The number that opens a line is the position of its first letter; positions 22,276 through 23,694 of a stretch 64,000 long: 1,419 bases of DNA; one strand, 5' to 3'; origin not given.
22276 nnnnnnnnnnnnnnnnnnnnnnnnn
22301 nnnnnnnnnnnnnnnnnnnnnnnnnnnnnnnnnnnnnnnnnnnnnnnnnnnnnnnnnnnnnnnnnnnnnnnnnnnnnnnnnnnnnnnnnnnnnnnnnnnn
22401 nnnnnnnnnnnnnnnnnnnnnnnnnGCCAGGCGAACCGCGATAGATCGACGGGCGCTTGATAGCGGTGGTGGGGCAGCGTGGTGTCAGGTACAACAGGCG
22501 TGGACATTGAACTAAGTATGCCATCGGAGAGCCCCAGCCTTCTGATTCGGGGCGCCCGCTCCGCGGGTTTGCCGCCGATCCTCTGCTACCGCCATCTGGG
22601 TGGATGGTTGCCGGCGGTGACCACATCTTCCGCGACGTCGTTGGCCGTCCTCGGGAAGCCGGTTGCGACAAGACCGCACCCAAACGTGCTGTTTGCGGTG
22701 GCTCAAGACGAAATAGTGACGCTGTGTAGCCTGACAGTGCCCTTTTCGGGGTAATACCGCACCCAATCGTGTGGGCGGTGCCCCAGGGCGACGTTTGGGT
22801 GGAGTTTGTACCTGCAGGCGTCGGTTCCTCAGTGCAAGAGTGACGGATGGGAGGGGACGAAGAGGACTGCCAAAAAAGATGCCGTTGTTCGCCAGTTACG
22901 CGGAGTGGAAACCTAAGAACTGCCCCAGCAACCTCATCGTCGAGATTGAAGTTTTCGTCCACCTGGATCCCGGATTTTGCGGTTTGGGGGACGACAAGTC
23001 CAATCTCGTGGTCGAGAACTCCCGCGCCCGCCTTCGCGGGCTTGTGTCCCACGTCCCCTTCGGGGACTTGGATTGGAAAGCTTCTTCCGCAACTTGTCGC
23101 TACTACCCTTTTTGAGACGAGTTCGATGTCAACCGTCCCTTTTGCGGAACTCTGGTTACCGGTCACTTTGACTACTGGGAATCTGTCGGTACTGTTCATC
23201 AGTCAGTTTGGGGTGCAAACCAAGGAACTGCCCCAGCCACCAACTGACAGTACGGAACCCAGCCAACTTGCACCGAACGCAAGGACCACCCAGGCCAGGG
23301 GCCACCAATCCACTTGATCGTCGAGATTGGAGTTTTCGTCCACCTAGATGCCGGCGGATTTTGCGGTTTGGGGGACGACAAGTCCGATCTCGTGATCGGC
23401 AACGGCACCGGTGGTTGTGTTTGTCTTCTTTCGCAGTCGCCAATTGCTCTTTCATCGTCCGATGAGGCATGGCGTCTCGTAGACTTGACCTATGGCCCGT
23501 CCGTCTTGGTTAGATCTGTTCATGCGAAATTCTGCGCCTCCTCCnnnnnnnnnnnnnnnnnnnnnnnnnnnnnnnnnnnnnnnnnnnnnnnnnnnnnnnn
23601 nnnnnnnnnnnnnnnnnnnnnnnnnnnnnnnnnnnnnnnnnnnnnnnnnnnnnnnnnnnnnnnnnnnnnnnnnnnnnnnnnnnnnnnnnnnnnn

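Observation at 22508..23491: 984-bp coding-free, lower-GC island with a duplicated hairpin-forming module between divergent CDF-exporter and patatin genes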

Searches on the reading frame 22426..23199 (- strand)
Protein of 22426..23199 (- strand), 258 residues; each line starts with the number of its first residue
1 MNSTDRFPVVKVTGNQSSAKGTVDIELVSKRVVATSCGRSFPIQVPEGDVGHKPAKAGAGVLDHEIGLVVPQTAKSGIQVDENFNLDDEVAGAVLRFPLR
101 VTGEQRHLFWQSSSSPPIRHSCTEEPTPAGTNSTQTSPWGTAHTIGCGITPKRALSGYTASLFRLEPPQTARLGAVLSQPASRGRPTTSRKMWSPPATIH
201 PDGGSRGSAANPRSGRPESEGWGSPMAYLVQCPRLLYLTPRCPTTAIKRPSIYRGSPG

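Call 15: search_protein_families(library=pfam, max_evalue=1, proteins=[window:22426-23199:-])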
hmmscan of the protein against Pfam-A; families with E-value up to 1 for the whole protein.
window:22426-23199:- (258 aa): 0 families

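Call 18: find_homologous_proteins(query=window:22426-23199:-, max_evalue=0.01)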
Query window:22426-23199:- (258 aa): 1 proteins with E <= 0.01 among 1589 candidates.
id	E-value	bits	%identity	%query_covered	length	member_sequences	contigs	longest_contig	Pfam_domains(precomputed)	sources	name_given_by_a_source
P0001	1.4e-170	584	100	100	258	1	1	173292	-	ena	-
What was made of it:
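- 22423..23199 (-): 258-aa ORF, called as a gene in the ENA contig. Judged spurious. It matches only itself among 5.8 billion proteins (call 18).
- On Protein-coding gene or pseudogene: The 258-aa ORF matches only itself (call 18).
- Tried and rejected: The 258-aa minus ORF matched only itself (call 18).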

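Call 73: search_protein_families(library=ncbifam, max_evalue=1, proteins=[window:22426-23199:-])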
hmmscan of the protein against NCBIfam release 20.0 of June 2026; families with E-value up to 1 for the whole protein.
window:22426-23199:- (258 aa): 0 families

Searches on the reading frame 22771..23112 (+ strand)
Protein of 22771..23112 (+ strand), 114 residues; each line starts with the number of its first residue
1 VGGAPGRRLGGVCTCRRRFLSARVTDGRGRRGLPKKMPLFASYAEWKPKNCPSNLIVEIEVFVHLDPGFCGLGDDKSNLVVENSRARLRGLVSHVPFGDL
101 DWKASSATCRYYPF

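Call 15: search_protein_families(library=pfam, max_evalue=1, proteins=[window:22771-23112:+])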
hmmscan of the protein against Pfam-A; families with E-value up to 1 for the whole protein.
window:22771-23112:+ (114 aa): 0 families

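Call 36: search_protein_representatives(protein=window:22771-23112:+)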
Query: 114 residues. Proteins with E-value up to 0.001 (for the whole library): 5; up to 1e-10: 3; up to 1e-30: 1. The best 5 are listed.
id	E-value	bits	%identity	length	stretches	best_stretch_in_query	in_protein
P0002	6.6e-48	178.0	100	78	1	37-114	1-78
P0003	2.1e-11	60.1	40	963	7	50-100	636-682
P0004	9.3e-11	58.0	38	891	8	17-100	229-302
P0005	4.0e-05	39.8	38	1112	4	20-74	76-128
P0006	8.3e-04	35.6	36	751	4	20-77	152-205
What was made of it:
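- A phmmer search found matches at E 2e-11 to 8e-4 (call 36).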

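Call 39: search_protein_families(library=pfam, max_evalue=0.01, proteins=[P0003, P0004, P0005, P0006])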
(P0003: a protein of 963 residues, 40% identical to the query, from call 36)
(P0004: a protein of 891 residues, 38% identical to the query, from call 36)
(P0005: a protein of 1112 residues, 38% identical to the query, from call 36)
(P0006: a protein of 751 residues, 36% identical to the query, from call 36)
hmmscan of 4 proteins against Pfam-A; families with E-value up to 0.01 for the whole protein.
P0003 (963 aa): 6 families
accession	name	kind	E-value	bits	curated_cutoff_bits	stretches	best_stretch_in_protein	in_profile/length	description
PF03663.20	Glyco_hydro_76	-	8.4e-09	35.8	25.9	0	590-632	209-249/366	Glycosyl hydrolase family 76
PF05166.18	YcgL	-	2.7e-08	34.5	25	0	149-171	13-35/73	YcgL domain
PF07495.19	Y_Y_Y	-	4.1e-07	30.2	26.6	0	56-91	26-59/65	Y_Y_Y domain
PF20009.4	GEVED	-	8.3e-06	27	24.4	0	826-872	9-57/78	GEVED domain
PF03214.19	RGP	-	0.00082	19.1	23.8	0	152-183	100-131/342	Reversibly glycosylated polypeptide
PF21190.3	Bbp16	-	0.0013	19.5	27.1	0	186-223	72-109/115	Bbp16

P0004 (891 aa): 10 families
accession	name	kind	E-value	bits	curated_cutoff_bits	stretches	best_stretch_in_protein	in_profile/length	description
PF05166.18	YcgL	-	4.6e-10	40.1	25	0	460-503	11-54/73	YcgL domain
PF02031.22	Peptidase_M7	-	3.1e-08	34.2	25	0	603-631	30-58/133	Streptomyces extracellular neutral proteinase (M7) family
PF25321.1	PH_RASGAP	-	3e-07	31.2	27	0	302-326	101-125/127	PH domain-like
PF17850.7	CysA_C_terminal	-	4.4e-06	27.6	29.7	0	591-620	7-37/43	CysA C-terminal regulatory domain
PF17847.7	GlcV_C_terminal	-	6.8e-05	23.7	27.6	0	333-362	23-52/61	Glucose ABC transporter C-terminal domain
PF01464.25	SLT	-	0.00012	22.1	21.3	0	528-555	64-91/117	Transglycosylase SLT domain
PF18003.7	DUF3823_C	-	0.00052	21.1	27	0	339-389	30-85/103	Domain of unknown function (DUF3823_C)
PF23065.1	PH_SMPa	-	0.0013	19.4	27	0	231-248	107-124/128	PH domain associated with SMP domain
PF05430.17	Methyltransf_30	-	0.0016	18.8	22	0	174-191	56-73/124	S-adenosyl-L-methionine-dependent methyltransferase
PF02323.20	ELH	-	0.0095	15.8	20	0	224-251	204-231/255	Egg-laying hormone precursor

P0005 (1112 aa): 5 families
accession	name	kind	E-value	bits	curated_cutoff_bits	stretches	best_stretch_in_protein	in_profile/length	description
PF13573.12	SprB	-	2e-13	50.2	28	2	592-623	4-36/37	SprB repeat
PF18962.6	Por_Secre_tail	-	1.5e-09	38.4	27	1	1035-1110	3-75/75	Secretion system C-terminal sorting domain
PF13585.12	CHU_C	-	1.1e-05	25.9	27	1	1054-1107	29-81/86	CHU_C Type IX secretion signal domain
PF22100.1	VtrA_C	-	0.0028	18.3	27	0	61-98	26-63/87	VtrA C-terminal periplasmic domain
PF13860.13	FlgD_ig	-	0.0069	16.8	27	0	1048-1098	18-74/79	FlgD Ig-like domain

P0006 (751 aa): 4 families
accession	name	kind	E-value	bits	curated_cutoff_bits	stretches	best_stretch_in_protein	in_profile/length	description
PF19408.5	PKD_6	-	3.5e-37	127.1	25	3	665-742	3-80/82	PKD-like domain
PF21868.2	GbpA_D3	-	0.00021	22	27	0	372-396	59-83/97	GlcNAc-binding protein A, third domain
PF08756.15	YfkB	-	0.00028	21.1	25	0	314-330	29-45/151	YfkB-like domain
PF04764.17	DUF613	-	0.00069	20.2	25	0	231-270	3-42/120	Protein of unknown function (DUF613)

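Call 73: search_protein_families(library=ncbifam, max_evalue=1, proteins=[window:22771-23112:+])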
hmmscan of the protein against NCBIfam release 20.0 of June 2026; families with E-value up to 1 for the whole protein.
window:22771-23112:+ (114 aa): 0 families

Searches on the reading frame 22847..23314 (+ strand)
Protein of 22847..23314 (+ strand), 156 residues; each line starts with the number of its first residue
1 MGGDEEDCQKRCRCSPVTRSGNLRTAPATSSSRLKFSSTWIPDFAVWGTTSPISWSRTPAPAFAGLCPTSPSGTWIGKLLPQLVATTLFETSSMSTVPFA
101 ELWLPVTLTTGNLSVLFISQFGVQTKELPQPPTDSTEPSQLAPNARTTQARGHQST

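Call 15: search_protein_families(library=pfam, max_evalue=1, proteins=[window:22847-23314:+])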
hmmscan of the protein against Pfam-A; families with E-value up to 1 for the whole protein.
window:22847-23314:+ (156 aa): 1 family
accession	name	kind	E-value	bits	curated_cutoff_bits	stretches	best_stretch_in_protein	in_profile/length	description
PF16773.11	Phage_SSB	-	0.3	11.6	25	0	89-125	33-69/119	Lactococcus phage single-stranded DNA binding protein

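Call 73: search_protein_families(library=ncbifam, max_evalue=1, proteins=[window:22847-23314:+])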
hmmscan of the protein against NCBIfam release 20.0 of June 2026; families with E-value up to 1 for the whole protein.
window:22847-23314:+ (156 aa): 0 families

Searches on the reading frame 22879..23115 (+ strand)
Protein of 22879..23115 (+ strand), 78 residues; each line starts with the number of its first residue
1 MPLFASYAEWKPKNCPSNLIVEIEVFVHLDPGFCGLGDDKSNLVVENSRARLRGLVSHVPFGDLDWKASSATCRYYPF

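Call 41: find_encoding_contigs(protein=window:22879-23115:+, flank=3000, max_places=10)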
Protein window:22879-23115:+ (78 aa): no gene with exactly this product is on record in the collection.

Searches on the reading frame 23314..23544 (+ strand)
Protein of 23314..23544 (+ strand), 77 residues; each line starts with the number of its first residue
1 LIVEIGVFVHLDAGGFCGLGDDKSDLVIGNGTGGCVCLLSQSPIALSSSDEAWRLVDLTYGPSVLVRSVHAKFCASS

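Call 15: search_protein_families(library=pfam, max_evalue=1, proteins=[window:23314-23544:+])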
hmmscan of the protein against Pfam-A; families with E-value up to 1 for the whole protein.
window:23314-23544:+ (77 aa): 0 families

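Call 42: list_cluster_members(proteins=[P0002, window:23314-23544:+, window:23206-23343:-])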
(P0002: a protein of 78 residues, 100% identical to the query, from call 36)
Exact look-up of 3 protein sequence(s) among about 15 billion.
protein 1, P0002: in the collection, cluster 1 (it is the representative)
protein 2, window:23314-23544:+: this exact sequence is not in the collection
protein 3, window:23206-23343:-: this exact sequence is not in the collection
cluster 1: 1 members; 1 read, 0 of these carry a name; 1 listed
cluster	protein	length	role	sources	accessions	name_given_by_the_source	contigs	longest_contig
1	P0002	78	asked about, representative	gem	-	-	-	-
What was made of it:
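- A public catalogue calls the ORF a gene (call 42).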

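Call 73: search_protein_families(library=ncbifam, max_evalue=1, proteins=[window:23314-23544:+])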
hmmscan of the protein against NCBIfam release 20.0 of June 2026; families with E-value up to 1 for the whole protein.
window:23314-23544:+ (77 aa): 1 family
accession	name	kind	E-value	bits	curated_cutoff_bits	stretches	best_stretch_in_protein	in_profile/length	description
NF000361.1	self_FomB_kinase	exception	0.092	11.8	400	1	8-43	125-159/325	FomB family phosphonate monophosphate kinase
